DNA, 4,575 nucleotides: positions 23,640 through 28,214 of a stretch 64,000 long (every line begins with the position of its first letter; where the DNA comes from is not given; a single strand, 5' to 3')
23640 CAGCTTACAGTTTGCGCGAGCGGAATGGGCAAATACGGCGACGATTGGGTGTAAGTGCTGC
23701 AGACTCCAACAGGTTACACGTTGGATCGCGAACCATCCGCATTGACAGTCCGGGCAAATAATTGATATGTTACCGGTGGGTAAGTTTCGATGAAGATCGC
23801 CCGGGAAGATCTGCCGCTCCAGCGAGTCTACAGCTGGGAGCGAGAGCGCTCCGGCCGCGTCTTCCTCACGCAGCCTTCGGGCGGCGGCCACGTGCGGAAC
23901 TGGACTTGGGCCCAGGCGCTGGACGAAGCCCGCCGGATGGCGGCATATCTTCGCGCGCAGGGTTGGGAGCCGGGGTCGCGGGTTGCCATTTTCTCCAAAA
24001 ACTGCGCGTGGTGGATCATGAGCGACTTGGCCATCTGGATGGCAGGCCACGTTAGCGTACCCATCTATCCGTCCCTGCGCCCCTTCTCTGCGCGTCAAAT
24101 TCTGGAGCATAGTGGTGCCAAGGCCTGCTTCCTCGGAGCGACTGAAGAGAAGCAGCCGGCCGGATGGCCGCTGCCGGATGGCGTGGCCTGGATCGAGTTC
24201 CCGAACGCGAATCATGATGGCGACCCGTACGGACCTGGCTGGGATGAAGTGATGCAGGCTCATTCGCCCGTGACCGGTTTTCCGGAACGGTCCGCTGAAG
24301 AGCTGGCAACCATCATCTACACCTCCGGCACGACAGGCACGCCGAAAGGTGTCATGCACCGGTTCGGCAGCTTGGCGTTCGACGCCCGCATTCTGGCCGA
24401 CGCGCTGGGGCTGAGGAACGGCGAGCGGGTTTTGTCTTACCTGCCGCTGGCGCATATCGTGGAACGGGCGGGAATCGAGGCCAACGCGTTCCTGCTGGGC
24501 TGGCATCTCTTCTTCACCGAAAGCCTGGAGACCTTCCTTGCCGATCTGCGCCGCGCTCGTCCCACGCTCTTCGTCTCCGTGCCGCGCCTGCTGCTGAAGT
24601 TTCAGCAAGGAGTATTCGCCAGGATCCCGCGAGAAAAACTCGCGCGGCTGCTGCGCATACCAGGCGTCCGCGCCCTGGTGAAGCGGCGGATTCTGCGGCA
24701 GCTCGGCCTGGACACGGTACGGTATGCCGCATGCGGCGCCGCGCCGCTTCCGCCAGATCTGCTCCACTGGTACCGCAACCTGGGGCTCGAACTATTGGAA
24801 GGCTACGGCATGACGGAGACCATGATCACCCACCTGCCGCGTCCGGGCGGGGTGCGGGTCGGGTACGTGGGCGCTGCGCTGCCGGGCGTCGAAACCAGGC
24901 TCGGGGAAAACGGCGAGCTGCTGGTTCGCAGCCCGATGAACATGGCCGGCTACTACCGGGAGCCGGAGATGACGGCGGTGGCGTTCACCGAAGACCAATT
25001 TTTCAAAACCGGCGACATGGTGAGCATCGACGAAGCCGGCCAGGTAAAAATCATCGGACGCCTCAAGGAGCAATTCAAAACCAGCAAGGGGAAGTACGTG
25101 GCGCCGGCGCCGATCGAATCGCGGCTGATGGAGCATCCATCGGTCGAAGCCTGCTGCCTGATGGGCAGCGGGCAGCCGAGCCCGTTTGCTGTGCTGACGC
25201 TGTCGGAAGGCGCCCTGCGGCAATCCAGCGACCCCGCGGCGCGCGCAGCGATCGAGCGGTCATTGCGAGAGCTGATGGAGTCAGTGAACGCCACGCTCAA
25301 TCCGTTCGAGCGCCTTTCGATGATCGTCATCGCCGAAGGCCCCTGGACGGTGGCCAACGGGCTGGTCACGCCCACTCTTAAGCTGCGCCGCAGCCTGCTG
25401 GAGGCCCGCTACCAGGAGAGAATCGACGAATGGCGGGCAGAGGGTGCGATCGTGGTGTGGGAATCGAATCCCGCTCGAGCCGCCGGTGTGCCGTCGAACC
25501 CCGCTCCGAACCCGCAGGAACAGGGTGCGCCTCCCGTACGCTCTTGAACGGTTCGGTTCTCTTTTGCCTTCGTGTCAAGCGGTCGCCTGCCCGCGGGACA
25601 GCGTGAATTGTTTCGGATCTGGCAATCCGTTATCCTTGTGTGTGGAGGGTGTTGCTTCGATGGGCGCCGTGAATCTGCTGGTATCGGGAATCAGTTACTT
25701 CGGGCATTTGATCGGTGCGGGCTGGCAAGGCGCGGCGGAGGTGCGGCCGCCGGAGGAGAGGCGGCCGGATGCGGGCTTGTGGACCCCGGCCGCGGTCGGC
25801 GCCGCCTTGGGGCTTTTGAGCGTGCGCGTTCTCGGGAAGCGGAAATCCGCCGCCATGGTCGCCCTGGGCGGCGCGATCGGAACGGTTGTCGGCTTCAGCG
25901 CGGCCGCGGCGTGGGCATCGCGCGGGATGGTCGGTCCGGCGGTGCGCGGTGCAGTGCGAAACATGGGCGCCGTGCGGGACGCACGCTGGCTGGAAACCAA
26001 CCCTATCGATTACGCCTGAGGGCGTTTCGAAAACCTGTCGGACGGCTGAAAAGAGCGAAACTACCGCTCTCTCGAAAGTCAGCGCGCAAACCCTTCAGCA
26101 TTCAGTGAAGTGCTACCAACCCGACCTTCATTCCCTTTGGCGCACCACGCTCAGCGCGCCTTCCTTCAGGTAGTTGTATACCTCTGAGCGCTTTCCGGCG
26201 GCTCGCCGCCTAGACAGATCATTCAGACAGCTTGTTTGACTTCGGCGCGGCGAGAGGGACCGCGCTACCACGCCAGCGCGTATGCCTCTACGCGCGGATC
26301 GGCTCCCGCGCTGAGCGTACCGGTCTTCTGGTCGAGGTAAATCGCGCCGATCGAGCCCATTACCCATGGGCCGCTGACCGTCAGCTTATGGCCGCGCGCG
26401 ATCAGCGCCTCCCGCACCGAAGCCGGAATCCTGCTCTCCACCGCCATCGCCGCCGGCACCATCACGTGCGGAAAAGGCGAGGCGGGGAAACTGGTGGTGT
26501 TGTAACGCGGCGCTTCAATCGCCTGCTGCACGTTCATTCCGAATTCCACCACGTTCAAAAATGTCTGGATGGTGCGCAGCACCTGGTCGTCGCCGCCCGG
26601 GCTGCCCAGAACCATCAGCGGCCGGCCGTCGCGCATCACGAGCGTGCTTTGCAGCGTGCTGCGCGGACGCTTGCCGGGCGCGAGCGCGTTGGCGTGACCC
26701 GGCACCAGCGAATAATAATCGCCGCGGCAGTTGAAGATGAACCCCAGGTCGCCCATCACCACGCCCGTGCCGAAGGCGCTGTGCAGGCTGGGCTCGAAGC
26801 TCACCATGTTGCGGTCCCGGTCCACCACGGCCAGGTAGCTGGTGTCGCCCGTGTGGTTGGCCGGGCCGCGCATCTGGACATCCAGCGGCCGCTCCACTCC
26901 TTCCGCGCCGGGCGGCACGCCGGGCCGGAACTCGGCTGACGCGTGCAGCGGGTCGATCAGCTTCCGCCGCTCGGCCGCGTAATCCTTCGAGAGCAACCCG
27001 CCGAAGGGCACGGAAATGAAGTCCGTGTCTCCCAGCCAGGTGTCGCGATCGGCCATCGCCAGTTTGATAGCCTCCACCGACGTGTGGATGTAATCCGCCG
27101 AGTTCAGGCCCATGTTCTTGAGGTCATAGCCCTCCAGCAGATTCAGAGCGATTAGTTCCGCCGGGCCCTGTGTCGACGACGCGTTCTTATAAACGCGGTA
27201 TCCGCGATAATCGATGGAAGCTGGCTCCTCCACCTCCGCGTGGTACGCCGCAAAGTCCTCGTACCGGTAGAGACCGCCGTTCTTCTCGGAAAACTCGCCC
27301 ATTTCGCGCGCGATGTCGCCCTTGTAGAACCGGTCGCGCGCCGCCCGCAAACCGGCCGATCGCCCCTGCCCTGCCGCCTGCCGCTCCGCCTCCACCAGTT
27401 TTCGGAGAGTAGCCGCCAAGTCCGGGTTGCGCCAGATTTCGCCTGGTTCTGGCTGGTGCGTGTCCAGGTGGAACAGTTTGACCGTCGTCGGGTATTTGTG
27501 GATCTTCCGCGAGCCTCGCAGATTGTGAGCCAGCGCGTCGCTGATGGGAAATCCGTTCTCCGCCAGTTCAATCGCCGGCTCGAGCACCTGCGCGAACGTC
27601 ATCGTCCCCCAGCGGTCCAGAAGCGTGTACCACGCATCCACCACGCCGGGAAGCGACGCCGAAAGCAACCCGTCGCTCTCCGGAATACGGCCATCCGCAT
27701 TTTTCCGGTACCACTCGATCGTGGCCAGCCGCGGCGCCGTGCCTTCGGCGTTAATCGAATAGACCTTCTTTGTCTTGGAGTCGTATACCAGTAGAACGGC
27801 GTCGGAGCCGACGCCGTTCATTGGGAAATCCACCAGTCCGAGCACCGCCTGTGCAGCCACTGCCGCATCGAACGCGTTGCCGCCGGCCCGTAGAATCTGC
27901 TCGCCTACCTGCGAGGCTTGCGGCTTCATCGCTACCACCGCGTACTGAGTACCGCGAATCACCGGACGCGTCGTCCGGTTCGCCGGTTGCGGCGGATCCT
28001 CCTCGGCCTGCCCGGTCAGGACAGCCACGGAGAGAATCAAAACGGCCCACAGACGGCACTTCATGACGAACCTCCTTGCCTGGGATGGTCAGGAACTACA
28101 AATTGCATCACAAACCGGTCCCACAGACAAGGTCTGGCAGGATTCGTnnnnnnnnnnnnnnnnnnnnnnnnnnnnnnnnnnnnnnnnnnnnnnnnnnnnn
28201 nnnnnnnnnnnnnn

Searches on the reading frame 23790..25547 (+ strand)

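Call 35: search_protein_families(library=pfam, proteins=[window:23790-25547:+], max_evalue=0.0001)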
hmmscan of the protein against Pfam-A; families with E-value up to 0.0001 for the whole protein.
window:23790-25547:+ (585 aa): 2 families
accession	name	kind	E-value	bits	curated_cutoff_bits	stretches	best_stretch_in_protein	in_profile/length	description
PF00501.34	AMP-binding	-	5.2e-69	233.3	29.9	1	20-389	8-384/384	AMP-binding enzyme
PF23562.2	AMP-binding_C_3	-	8.1e-09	36.3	20.8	1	430-547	5-118/124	AMP-binding enzyme C-terminal domain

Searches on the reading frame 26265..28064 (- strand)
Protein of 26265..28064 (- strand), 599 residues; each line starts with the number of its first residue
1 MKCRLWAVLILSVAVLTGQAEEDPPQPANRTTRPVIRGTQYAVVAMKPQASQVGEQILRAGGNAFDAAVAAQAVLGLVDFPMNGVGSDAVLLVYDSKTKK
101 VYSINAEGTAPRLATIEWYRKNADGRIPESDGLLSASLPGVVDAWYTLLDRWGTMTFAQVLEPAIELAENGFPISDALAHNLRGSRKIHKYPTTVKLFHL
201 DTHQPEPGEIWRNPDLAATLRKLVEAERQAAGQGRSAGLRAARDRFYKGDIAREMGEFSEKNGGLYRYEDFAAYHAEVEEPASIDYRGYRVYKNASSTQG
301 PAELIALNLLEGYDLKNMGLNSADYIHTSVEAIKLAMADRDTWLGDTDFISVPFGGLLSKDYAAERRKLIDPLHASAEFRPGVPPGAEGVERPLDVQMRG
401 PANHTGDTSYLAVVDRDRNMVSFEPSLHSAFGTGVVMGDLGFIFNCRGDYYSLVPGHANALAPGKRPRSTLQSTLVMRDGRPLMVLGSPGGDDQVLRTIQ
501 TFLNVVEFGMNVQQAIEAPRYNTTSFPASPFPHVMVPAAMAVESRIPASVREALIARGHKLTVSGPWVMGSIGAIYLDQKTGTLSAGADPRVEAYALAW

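Call 36: search_protein_families(library=pfam, proteins=[window:26265-28064:-], max_evalue=0.0001)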
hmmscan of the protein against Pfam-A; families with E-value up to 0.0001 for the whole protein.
window:26265-28064:- (599 aa): 1 family
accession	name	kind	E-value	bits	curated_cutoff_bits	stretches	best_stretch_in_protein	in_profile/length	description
PF01019.26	G_glu_transpept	-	3.5e-140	468.6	27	1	56-592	2-510/512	Gamma-glutamyltranspeptidase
